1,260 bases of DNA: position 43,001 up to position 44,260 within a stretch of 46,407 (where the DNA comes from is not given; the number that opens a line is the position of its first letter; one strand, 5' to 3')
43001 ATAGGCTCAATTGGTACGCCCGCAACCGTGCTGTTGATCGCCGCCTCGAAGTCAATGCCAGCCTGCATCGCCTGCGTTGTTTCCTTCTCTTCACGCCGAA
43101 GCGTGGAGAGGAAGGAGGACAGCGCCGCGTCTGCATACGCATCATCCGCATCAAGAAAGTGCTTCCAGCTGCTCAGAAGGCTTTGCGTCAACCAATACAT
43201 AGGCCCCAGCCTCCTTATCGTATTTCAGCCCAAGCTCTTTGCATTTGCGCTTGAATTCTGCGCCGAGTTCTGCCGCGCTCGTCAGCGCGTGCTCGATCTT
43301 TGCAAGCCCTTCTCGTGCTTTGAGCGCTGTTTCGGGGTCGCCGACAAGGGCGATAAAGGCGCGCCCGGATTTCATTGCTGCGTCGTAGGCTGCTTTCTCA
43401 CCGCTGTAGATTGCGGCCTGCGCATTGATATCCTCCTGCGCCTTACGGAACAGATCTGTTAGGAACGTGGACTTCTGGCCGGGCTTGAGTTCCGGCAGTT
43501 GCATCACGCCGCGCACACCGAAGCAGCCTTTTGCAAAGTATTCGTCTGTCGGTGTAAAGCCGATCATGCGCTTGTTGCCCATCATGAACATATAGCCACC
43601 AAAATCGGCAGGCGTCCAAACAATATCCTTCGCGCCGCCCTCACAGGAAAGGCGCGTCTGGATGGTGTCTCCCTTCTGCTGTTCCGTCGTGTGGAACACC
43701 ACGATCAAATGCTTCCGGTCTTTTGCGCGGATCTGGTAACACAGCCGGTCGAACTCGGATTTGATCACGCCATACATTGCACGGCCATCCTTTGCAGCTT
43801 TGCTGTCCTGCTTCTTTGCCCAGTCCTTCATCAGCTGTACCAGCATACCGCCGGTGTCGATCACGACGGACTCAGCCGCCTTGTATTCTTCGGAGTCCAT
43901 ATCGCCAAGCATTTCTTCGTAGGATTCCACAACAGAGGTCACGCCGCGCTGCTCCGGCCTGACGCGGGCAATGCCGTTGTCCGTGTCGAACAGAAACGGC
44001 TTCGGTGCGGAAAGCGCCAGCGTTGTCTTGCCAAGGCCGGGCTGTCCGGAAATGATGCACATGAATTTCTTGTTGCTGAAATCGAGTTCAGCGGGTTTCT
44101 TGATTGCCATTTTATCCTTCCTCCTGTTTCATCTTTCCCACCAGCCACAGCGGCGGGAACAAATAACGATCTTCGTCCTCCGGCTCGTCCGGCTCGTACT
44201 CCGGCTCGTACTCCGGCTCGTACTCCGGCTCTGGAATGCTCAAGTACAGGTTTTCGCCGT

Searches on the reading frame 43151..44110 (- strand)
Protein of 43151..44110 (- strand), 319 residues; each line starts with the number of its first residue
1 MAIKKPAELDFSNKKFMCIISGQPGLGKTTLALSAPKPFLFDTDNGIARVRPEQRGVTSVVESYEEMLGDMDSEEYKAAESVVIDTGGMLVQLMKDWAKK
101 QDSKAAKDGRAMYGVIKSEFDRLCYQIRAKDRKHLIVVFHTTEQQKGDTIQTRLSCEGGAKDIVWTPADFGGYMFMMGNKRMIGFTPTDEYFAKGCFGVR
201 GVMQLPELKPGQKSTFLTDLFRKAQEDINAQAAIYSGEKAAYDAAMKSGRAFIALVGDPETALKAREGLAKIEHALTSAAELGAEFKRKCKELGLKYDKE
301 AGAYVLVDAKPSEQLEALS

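Call 64: search_protein_families(library=pfam, proteins=[window:43151-44110:-], max_evalue=0.001)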
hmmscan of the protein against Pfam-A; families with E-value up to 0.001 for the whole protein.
window:43151-44110:- (319 aa): 2 families
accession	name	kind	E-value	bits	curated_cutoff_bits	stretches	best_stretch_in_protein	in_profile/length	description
PF13479.12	AAA_24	-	7.5e-28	98.1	27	1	15-195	2-193/195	AAA domain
PF20720.3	nSTAND3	-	0.00085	19.5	27.2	0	12-32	14-34/155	Novel STAND NTPase 3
